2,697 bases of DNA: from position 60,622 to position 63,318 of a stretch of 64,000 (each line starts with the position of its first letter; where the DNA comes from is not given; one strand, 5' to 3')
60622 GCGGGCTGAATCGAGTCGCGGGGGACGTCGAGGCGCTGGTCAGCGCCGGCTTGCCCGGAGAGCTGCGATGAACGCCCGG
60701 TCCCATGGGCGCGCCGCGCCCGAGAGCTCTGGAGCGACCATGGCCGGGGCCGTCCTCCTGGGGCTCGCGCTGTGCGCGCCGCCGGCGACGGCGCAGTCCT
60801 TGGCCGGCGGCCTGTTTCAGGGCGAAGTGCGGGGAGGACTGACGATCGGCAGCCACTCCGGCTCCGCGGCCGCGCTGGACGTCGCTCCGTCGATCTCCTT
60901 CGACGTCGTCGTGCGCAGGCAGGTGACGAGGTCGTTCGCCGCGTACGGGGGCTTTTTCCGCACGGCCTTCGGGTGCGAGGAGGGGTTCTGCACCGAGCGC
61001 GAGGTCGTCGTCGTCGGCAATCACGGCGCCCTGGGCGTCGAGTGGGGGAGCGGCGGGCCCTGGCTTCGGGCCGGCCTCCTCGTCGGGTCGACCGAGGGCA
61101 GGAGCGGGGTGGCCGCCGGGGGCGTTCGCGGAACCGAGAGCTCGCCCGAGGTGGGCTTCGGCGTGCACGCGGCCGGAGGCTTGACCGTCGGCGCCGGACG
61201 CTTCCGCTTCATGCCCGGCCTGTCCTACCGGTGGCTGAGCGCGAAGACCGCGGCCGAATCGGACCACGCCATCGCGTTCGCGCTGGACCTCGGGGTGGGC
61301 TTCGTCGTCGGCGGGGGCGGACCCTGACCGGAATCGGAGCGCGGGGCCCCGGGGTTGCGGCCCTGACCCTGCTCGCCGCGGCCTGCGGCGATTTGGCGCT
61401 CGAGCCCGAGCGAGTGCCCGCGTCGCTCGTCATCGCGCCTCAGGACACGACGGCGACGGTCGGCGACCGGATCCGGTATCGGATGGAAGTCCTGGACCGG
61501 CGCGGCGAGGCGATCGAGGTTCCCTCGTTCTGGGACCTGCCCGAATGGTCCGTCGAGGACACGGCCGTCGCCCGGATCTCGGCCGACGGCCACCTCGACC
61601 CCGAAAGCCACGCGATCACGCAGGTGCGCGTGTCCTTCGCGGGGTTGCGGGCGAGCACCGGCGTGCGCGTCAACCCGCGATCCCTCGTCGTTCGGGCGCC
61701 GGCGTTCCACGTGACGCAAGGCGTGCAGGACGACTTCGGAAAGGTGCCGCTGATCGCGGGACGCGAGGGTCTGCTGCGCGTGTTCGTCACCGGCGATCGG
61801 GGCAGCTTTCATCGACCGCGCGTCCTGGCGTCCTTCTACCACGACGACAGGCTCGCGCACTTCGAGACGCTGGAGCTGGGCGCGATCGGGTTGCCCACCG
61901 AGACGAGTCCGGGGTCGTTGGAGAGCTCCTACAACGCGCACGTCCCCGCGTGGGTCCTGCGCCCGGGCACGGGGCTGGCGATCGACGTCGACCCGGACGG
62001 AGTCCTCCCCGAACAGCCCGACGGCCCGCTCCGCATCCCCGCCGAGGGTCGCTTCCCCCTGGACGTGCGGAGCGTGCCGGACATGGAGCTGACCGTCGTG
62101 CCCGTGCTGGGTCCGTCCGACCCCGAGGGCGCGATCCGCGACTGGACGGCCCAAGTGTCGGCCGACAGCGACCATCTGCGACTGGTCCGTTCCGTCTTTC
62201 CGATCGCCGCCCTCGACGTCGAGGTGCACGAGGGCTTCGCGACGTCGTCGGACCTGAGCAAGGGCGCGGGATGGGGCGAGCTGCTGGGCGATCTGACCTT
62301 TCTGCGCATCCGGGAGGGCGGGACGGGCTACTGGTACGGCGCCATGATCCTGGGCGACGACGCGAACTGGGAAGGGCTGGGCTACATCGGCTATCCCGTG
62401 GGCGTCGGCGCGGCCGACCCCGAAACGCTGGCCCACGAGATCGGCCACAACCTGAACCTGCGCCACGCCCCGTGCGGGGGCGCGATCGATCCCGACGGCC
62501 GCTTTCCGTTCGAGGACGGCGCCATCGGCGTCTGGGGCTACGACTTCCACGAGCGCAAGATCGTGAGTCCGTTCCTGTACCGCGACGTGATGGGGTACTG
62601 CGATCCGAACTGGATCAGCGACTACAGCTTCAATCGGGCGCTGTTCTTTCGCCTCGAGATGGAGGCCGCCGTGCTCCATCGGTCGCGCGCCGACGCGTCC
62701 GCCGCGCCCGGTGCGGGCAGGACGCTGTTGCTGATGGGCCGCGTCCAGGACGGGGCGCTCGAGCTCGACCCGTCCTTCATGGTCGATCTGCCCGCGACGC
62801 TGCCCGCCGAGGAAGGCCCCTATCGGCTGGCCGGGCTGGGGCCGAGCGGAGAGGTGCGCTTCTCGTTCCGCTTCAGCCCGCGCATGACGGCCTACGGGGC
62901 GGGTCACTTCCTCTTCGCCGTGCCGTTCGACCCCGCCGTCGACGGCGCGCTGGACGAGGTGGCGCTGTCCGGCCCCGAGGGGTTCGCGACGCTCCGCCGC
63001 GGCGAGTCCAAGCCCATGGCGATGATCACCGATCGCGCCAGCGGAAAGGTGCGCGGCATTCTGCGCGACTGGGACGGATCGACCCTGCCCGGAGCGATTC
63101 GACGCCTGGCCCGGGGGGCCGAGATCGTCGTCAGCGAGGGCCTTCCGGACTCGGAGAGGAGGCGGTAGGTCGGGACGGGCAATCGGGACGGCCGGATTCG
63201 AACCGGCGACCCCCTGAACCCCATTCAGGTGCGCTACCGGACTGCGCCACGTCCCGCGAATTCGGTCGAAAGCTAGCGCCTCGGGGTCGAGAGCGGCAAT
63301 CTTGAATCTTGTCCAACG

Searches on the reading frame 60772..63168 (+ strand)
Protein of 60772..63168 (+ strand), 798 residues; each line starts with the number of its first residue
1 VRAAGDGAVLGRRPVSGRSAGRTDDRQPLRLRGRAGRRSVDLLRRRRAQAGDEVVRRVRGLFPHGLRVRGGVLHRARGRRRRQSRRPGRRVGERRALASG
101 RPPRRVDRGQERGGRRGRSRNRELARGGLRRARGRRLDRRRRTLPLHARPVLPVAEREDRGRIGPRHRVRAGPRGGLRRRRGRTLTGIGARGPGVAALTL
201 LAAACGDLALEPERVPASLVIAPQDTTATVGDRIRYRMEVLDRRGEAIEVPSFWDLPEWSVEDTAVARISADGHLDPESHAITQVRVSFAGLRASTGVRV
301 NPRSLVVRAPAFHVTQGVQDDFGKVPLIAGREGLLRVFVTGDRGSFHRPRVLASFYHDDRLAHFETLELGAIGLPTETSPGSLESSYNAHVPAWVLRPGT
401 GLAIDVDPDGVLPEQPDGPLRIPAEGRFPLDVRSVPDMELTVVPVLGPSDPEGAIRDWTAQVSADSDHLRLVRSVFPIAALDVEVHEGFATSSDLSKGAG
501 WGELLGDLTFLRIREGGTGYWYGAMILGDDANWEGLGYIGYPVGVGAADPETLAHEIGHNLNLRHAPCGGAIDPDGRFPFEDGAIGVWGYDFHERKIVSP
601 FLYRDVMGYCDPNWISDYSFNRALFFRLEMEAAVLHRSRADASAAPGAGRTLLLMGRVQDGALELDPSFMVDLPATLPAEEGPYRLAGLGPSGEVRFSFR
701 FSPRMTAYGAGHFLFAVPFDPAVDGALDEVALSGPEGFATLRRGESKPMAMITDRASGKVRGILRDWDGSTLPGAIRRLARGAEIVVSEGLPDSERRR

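Call 24: search_protein_families(library=pfam, proteins=[window:60772-63168:+], max_evalue=0.001)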
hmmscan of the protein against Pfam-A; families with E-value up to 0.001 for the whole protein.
window:60772-63168:+ (798 aa): 1 family
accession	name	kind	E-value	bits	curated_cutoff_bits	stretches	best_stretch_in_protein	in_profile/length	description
PF10462.15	Peptidase_M66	-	2.1e-06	27.4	20.6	1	533-603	175-247/306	Peptidase M66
